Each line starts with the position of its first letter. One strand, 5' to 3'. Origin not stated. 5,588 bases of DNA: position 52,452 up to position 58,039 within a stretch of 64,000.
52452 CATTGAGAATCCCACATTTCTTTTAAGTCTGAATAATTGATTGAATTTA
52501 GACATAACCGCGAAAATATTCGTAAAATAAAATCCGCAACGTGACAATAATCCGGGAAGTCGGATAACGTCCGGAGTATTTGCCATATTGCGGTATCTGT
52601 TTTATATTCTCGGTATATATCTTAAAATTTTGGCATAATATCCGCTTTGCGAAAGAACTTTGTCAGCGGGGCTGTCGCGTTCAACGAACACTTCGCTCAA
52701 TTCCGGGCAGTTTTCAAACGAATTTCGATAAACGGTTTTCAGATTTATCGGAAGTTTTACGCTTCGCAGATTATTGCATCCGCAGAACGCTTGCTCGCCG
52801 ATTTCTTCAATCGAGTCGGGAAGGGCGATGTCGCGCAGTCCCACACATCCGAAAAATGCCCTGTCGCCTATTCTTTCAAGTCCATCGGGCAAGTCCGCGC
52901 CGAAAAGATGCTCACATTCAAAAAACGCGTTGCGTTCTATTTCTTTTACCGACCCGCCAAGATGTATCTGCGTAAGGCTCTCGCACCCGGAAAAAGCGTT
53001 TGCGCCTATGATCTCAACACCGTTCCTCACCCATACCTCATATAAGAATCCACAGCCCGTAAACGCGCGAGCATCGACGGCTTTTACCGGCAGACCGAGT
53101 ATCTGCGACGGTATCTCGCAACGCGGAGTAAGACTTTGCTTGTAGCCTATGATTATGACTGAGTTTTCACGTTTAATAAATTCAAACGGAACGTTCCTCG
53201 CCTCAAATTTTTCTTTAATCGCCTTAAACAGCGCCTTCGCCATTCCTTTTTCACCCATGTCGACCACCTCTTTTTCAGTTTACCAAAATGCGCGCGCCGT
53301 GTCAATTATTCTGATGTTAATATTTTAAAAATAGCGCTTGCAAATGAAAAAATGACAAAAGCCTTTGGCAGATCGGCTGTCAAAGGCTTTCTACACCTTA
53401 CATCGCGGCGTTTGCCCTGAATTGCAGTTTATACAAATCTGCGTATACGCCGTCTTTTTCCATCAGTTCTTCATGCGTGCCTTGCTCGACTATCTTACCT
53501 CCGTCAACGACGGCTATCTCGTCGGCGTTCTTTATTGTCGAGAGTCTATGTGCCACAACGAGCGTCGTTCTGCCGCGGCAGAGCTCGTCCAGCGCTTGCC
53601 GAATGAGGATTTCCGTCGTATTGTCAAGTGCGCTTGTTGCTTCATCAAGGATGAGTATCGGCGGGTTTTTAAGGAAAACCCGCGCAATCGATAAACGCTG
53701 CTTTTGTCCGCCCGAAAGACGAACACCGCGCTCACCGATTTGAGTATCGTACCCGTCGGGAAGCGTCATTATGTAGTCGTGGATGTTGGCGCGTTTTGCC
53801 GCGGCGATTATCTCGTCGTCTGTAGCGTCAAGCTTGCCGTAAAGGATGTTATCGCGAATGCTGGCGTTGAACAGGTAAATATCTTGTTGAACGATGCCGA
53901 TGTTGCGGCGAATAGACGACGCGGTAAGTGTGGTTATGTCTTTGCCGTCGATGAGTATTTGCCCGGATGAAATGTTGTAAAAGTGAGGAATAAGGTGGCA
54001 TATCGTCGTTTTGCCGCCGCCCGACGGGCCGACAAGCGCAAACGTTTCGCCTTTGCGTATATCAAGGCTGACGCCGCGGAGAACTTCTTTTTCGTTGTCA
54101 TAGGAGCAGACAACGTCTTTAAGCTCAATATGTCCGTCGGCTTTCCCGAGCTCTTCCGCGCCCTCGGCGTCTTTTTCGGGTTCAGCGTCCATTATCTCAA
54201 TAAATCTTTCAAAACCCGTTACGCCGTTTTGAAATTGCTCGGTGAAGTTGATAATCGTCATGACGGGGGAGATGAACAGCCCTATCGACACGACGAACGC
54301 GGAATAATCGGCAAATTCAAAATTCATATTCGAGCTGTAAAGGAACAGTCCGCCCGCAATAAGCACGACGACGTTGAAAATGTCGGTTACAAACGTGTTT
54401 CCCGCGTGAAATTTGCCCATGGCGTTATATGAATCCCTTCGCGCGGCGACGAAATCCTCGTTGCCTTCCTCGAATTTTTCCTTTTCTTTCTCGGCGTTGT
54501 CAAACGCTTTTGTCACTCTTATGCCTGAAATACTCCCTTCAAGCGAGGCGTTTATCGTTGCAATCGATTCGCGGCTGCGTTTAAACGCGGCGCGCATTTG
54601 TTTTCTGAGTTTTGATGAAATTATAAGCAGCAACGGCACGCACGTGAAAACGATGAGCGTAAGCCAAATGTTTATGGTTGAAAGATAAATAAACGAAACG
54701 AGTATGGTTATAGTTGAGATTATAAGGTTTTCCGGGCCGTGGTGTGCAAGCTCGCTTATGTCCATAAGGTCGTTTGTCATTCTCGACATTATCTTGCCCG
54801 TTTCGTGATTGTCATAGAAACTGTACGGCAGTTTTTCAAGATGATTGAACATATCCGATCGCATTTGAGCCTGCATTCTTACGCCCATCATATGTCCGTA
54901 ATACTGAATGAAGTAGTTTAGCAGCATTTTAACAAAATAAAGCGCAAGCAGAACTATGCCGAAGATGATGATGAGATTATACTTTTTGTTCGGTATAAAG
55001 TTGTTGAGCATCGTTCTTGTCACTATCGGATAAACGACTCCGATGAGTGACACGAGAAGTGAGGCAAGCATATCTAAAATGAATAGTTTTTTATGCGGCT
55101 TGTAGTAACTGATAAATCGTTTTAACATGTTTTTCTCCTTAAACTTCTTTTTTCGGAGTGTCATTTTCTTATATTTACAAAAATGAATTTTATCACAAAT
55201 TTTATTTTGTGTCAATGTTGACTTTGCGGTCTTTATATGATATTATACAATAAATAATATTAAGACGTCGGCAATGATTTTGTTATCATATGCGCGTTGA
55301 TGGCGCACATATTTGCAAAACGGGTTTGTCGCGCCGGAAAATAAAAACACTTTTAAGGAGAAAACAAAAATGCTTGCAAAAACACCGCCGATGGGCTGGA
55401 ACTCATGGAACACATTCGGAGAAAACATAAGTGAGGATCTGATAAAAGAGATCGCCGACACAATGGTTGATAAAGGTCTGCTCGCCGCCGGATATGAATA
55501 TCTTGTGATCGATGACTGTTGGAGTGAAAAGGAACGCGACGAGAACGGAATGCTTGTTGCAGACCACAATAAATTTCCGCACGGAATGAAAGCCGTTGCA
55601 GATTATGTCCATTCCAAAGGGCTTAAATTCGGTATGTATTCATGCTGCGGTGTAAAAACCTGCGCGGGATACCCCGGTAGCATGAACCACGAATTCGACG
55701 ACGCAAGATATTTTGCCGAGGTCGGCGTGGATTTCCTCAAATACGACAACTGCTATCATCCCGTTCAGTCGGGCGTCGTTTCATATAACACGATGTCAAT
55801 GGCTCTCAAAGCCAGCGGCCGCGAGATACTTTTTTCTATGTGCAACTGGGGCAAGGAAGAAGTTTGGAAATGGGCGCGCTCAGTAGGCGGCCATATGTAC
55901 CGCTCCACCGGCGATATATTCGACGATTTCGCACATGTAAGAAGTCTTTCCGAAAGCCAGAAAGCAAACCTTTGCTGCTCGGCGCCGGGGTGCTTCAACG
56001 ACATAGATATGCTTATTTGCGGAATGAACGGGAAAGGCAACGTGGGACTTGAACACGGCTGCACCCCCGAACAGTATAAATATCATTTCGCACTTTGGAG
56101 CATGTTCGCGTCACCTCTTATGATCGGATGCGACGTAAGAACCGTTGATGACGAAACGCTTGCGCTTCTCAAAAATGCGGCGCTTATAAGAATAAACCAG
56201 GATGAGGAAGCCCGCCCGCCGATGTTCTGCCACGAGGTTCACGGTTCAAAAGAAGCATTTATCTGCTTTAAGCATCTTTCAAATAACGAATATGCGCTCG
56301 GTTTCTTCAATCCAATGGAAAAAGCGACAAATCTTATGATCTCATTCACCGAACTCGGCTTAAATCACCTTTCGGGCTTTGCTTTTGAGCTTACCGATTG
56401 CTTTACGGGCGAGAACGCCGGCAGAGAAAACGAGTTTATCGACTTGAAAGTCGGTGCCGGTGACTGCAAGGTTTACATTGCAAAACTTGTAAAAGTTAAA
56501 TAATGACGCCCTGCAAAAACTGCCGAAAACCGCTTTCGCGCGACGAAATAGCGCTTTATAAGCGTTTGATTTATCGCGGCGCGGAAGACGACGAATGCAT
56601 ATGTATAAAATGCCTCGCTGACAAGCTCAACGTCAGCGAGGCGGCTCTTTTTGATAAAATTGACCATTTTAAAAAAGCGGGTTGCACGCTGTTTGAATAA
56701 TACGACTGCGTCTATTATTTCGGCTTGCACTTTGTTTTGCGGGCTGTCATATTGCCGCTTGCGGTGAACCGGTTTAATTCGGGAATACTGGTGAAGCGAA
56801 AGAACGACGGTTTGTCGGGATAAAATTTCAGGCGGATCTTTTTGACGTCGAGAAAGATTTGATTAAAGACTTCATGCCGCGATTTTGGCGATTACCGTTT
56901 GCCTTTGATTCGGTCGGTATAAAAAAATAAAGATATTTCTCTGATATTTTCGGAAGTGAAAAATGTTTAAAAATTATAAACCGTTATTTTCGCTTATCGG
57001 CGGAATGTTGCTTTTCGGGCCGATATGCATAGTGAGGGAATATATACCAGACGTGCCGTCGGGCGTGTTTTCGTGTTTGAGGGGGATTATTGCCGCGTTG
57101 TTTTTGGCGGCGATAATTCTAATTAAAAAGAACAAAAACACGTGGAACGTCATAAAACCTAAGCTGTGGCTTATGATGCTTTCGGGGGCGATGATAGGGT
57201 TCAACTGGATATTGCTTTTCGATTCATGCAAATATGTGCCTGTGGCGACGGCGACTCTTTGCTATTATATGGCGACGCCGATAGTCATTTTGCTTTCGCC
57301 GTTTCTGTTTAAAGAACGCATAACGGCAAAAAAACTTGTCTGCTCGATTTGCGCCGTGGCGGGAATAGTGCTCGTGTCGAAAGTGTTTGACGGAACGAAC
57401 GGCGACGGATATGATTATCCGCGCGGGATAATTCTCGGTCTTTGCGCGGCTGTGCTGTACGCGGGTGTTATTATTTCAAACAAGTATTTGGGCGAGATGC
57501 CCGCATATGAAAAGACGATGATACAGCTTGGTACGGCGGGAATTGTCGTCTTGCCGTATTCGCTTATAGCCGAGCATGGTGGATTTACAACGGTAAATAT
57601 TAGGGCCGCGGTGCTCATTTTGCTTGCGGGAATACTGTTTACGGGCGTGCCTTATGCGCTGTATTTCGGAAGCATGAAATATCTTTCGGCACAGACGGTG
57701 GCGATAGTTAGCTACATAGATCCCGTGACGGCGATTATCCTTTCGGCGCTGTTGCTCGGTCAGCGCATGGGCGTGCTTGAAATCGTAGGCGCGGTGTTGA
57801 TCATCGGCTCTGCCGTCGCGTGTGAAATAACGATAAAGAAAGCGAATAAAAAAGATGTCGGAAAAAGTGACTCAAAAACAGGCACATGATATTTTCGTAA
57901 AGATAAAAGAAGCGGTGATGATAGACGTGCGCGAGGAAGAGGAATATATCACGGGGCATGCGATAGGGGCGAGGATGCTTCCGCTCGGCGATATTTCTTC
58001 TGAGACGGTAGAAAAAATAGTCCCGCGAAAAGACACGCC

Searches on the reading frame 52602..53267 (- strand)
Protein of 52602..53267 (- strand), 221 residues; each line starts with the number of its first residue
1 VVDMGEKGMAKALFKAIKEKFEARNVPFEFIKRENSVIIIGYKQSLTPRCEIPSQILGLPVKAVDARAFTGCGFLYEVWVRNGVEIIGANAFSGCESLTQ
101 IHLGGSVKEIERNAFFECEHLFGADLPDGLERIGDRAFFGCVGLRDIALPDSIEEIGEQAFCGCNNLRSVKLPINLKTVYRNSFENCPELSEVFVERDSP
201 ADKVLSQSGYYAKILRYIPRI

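Call 84: search_protein_families(library=pfam, proteins=[window:52602-53267:-], max_evalue=0.00001)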
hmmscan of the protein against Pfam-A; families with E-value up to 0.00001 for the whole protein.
window:52602-53267:- (221 aa): 2 families
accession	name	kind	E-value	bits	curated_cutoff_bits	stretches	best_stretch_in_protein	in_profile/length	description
PF13306.12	LRR_5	-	1.9e-31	109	27.7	1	64-190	3-126/127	BspA type Leucine rich repeat region (6 copies)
PF13855.12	LRR_8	-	1.9e-07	31.2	27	0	130-173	13-57/61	Leucine rich repeat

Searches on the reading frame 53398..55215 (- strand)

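Call 84: search_protein_families(library=pfam, proteins=[window:53398-55215:-], max_evalue=0.00001)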
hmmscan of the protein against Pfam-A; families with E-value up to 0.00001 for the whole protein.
window:53398-55215:- (605 aa): 3 families
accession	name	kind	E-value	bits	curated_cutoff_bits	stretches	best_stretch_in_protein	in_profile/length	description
PF00664.28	ABC_membrane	-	1.7e-45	156.3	28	1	46-318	2-274/274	ABC transporter transmembrane region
PF00005.33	ABC_tran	-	5.1e-33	115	25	1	379-528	1-137/137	ABC transporter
PF02463.25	SMC_N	-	1.1e-07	31.9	40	1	419-570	110-211/220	RecF/RecN/SMC N terminal domain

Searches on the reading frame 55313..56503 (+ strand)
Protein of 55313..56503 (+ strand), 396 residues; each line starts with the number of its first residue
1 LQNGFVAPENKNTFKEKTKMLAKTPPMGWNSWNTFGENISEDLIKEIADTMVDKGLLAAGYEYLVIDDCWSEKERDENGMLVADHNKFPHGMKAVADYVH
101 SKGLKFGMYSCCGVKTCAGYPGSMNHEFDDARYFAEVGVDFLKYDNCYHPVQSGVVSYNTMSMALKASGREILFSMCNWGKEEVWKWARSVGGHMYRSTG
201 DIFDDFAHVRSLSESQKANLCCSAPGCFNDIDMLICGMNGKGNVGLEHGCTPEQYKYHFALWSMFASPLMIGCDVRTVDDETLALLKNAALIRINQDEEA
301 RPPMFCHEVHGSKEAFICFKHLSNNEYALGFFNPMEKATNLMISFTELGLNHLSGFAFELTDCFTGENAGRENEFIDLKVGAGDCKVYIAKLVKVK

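Call 84: search_protein_families(library=pfam, proteins=[window:55313-56503:+], max_evalue=0.00001)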
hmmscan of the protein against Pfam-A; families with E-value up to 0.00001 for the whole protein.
window:55313-56503:+ (396 aa): 3 families
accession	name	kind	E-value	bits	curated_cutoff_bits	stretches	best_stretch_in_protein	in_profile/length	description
PF16499.11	Melibiase_2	-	1.1e-66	225.5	23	1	24-297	1-284/284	Alpha galactosidase A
PF02065.24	Melibiase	-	2.9e-09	36.8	27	1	18-109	34-123/347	Melibiase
PF17801.7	Melibiase_C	-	4e-06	27.3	22.9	0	319-389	8-70/71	Alpha galactosidase C-terminal beta sandwich domain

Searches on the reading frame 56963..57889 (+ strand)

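Call 84: search_protein_families(library=pfam, proteins=[window:56963-57889:+], max_evalue=0.00001)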
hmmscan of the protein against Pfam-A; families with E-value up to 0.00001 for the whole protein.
window:56963-57889:+ (308 aa): 2 families
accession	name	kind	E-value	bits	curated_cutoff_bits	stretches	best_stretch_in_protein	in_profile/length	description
PF00892.27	EamA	-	5.5e-35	121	28.2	2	154-285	2-131/135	EamA-like transporter family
PF06027.18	SLC35F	-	9.8e-06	25.7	21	0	43-275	47-285/299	Solute carrier family 35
